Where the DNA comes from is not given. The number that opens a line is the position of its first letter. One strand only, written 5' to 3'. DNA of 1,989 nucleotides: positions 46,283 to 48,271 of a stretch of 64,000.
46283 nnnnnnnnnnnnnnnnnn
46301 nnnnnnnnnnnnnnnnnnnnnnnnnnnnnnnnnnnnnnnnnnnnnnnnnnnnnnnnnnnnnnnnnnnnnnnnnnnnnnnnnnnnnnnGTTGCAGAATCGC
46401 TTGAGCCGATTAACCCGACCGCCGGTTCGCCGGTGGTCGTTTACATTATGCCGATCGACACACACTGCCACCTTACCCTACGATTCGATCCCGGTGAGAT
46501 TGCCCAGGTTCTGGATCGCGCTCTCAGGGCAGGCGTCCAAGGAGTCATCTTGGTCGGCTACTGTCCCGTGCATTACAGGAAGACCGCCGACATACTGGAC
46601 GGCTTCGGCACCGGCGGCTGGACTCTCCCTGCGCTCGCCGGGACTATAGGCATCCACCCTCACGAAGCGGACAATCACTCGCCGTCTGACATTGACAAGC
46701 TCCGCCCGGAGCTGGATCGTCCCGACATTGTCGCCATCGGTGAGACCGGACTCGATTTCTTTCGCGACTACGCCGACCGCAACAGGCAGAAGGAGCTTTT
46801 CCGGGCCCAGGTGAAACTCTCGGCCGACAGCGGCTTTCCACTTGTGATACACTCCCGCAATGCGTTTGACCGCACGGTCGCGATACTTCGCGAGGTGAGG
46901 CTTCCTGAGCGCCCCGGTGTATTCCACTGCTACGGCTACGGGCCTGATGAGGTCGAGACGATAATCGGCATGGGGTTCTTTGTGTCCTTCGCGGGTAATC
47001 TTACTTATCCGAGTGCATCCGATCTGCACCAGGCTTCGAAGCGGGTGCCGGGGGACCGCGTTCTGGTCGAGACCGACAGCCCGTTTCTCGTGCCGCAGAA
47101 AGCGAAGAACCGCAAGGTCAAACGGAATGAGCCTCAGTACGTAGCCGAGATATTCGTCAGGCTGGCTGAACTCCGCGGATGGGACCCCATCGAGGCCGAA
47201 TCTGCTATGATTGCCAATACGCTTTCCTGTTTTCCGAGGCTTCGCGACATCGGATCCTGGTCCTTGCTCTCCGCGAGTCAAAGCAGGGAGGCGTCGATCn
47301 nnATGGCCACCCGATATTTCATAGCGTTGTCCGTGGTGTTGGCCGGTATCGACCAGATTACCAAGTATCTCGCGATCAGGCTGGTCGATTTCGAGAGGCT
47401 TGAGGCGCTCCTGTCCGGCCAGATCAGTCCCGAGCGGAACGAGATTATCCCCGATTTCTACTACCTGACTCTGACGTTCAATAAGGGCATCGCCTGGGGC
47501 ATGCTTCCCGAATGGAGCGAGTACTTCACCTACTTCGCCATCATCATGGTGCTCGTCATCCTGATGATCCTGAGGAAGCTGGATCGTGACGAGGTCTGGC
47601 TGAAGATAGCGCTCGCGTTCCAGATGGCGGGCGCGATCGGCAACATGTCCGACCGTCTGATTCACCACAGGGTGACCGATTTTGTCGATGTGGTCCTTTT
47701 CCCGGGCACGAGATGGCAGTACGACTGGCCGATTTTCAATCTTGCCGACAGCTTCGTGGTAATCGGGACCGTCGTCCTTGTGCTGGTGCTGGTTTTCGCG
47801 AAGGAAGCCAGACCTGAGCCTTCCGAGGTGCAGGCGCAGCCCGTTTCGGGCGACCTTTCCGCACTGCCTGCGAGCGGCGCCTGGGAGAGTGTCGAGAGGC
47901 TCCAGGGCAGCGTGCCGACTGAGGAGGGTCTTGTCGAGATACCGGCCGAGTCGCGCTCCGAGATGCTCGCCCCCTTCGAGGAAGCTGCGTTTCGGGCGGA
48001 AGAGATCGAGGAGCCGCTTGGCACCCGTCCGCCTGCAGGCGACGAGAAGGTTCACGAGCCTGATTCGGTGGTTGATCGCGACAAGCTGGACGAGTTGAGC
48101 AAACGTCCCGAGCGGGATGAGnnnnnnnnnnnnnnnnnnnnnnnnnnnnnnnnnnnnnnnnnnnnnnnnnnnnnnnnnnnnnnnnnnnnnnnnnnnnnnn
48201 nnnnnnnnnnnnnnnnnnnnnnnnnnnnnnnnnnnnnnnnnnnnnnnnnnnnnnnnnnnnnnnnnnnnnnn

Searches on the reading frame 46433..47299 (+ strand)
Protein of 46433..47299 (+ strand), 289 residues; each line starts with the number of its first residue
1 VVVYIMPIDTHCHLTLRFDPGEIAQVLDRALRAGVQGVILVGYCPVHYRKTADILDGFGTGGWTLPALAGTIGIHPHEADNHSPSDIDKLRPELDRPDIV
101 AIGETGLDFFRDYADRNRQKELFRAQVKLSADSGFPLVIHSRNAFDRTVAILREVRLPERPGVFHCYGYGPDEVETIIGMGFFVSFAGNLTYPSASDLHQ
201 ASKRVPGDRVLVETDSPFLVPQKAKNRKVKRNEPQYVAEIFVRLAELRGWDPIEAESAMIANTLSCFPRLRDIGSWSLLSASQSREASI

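Call 14: search_protein_families(library=pfam, proteins=[window:46433-47299:+], max_evalue=0.001)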
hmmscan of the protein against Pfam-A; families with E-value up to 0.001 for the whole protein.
window:46433-47299:+ (289 aa): 1 family
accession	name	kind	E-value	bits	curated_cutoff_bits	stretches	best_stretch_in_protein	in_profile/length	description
PF01026.27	TatD_DNase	-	1.2e-61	208.8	27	1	8-267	1-252/253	TatD related DNase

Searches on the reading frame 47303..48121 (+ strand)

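Call 14: search_protein_families(library=pfam, proteins=[window:47303-48121:+], max_evalue=0.001)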
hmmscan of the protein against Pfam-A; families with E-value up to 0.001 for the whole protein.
window:47303-48121:+ (273 aa): 1 family
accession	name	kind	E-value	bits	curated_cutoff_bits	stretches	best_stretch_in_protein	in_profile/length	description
PF01252.23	Peptidase_A8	-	1.1e-33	116.9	25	1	10-165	2-142/142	Signal peptidase (SPase) II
